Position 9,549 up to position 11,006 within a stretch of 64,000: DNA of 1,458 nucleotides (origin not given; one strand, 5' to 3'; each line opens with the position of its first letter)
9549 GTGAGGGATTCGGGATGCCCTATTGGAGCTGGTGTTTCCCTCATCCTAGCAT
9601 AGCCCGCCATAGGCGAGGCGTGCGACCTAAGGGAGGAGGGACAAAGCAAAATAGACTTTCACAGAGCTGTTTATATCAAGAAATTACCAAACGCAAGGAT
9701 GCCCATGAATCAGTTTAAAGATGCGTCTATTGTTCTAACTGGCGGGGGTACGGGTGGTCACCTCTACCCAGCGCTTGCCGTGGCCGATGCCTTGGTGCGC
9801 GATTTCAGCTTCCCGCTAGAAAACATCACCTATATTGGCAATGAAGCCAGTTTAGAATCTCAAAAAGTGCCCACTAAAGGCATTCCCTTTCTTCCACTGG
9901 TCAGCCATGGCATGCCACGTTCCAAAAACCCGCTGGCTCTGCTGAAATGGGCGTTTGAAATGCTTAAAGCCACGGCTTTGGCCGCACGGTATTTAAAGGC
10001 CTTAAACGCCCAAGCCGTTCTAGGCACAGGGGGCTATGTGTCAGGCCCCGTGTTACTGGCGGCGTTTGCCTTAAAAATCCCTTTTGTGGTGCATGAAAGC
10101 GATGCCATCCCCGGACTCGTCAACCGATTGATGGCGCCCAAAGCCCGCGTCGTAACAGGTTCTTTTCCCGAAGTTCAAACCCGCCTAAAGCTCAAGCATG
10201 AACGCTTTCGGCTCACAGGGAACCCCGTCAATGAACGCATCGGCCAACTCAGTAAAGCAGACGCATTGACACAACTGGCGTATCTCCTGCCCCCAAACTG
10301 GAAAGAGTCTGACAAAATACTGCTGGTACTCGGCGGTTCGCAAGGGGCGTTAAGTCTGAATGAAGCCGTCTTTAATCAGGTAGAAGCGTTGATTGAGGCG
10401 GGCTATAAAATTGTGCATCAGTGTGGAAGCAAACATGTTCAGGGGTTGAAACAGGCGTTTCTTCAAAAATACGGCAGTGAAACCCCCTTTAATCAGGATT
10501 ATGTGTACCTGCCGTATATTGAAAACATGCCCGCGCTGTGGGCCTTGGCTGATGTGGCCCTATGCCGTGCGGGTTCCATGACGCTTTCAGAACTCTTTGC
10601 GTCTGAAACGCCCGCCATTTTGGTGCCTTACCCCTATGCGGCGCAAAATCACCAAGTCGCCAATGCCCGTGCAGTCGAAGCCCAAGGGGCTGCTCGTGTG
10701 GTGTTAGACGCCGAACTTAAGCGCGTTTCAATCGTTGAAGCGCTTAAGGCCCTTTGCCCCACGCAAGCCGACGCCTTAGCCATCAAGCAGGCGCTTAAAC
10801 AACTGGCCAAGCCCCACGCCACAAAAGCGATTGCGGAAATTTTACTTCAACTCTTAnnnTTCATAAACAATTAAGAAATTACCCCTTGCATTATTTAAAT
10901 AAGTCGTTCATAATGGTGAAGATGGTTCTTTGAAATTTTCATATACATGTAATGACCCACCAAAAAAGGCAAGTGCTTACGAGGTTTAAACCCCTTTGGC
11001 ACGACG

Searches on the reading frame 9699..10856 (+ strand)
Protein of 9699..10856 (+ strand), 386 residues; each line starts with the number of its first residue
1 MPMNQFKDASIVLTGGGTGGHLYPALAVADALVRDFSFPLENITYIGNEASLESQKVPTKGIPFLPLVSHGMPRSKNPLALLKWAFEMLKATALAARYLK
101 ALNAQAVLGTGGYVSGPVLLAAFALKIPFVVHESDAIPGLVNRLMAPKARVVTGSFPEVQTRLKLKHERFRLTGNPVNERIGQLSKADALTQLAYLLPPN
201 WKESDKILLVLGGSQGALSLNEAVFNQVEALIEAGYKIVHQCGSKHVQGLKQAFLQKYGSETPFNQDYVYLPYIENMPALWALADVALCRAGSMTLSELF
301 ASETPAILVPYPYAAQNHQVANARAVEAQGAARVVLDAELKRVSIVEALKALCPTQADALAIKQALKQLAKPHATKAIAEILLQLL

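Call 12: search_protein_families(library=pfam, proteins=[window:9699-10856:+], max_evalue=0.01)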
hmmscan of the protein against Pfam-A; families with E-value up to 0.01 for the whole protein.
window:9699-10856:+ (386 aa): 3 families
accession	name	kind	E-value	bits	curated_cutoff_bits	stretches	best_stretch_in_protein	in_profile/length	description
PF04101.22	Glyco_tran_28_C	-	1.7e-37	129.5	22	1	208-368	2-156/166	Glycosyltransferase family 28 C-terminal domain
PF03033.26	Glyco_transf_28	-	6.6e-32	110.9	26.2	1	11-150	1-135/139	Glycosyltransferase family 28 N-terminal domain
PF13579.12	Glyco_trans_4_4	-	0.0042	17.9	29.7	1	85-150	53-115/158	Glycosyl transferase 4-like domain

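Call 13: search_protein_families(library=ncbifam, proteins=[window:9699-10856:+], max_evalue=0.01)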
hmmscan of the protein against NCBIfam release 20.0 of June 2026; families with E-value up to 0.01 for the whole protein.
window:9699-10856:+ (386 aa): 6 families
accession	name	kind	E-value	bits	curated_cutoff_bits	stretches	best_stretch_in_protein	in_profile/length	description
TIGR01133.1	murG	equivalog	4.2e-81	272.7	250.25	1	9-382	6-353/353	undecaprenyldiphospho-muramoylpentapeptide beta-N-acetylglucosaminyltransferase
NF009102.0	PRK12446.1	equivalog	1.2e-44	152.7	339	1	10-380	3-347/352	undecaprenyldiphospho-muramoylpentapeptide beta-N-acetylglucosaminyltransferase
NF010135.0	PRK13609.1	equivalog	1.7e-15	56.9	500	1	157-384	159-367/388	diglucosyl diacylglycerol synthase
NF010134.0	PRK13608.1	equivalog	1.2e-07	31.1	557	1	166-386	168-369/391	diglucosyl diacylglycerol synthase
NF041548.1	PssE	equivalog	1.6e-05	24.9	120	1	245-341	20-116/146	PssE/Cps14G family polysaccharide biosynthesis glycosyltransferase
NF033129.1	macro_glyco_Mgt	subfamily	0.0046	16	700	1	282-381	292-387/393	macrolide-inactivating glycosyltransferase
